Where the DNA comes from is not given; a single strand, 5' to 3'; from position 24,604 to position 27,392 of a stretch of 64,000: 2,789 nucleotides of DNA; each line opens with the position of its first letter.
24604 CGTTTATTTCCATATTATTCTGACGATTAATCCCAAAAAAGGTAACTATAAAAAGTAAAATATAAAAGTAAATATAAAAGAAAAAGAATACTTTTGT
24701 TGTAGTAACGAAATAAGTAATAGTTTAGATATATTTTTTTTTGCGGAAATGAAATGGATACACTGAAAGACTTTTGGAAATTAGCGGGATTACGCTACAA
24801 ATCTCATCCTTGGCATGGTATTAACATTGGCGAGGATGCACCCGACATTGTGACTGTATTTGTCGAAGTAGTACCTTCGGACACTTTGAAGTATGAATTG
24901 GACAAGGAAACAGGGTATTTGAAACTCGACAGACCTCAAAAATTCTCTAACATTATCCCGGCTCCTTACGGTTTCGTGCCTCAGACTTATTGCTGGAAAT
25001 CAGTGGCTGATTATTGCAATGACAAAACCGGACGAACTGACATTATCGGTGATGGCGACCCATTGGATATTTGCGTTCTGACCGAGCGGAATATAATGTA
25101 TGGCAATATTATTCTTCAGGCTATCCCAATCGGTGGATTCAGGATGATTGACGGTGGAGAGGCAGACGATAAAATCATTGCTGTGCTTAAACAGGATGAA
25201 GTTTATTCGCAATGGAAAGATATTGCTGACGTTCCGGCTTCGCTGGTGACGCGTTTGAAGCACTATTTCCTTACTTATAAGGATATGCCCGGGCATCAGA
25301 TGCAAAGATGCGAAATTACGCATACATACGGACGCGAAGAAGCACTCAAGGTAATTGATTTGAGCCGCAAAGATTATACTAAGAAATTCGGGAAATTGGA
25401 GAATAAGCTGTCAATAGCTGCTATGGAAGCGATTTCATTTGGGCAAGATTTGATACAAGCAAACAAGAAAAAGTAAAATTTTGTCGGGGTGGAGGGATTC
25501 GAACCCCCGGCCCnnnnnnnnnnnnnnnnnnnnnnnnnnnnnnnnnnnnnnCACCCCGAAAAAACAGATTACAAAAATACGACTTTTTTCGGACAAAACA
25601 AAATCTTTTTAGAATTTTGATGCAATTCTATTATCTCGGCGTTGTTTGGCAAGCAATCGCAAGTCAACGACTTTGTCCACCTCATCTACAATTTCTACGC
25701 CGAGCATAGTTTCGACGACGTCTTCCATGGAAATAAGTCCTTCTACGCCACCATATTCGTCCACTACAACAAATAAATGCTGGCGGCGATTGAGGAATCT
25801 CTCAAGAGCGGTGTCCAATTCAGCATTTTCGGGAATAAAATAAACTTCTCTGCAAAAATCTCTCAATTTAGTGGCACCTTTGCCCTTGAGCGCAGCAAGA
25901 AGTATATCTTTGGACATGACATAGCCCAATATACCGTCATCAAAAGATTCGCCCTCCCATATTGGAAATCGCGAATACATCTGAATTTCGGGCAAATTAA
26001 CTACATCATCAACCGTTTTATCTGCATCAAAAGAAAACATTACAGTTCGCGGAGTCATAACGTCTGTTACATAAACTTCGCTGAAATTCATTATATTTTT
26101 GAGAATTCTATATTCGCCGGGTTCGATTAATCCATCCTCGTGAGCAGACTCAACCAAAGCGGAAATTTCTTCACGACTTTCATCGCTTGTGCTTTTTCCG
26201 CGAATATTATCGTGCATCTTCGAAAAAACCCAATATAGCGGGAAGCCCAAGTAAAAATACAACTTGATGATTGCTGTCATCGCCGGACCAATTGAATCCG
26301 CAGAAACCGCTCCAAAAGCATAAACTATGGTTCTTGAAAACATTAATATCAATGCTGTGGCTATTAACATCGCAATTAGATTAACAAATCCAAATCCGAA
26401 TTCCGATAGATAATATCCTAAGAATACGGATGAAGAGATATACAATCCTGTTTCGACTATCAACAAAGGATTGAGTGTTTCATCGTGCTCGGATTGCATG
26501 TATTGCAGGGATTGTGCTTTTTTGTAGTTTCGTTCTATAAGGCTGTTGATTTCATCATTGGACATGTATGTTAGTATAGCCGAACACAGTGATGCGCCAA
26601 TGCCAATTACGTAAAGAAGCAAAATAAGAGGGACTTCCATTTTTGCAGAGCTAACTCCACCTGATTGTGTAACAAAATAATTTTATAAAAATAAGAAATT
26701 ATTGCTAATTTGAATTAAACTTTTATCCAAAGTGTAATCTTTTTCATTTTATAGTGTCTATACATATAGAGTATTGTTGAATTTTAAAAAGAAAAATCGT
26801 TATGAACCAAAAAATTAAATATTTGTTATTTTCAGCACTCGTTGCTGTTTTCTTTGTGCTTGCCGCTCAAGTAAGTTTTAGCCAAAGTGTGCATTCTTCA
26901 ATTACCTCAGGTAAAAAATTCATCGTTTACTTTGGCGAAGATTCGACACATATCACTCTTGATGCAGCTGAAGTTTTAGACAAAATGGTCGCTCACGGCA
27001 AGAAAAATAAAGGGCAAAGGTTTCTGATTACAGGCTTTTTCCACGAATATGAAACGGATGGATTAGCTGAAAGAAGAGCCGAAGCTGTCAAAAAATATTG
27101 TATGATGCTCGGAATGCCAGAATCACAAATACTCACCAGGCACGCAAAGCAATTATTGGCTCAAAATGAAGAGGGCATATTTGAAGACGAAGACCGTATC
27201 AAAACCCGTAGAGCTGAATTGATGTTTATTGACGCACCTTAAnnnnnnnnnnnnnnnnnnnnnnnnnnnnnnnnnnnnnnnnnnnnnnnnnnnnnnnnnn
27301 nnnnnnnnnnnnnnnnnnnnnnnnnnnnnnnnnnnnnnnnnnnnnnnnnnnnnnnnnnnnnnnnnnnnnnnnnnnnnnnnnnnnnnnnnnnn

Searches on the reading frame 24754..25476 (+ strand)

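Call 71: search_protein_families(library=pfam, proteins=[window:24754-25476:+], max_evalue=0.00001)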
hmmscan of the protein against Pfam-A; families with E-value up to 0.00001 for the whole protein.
window:24754-25476:+ (240 aa): 1 family
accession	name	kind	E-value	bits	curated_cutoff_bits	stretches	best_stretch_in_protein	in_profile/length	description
PF00719.24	Pyrophosphatase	-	9.9e-44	149.3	23.5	1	35-208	1-152/153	Inorganic pyrophosphatase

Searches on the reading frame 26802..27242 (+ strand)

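Call 72: search_protein_families(library=pfam, proteins=[window:26802-27242:+], max_evalue=0.00001)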
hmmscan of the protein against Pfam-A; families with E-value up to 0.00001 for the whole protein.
window:26802-27242:+ (146 aa): 1 family
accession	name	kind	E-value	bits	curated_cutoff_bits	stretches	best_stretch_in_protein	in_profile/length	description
PF00691.25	OmpA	-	1.6e-09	38.4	27.2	1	43-113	1-77/98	OmpA family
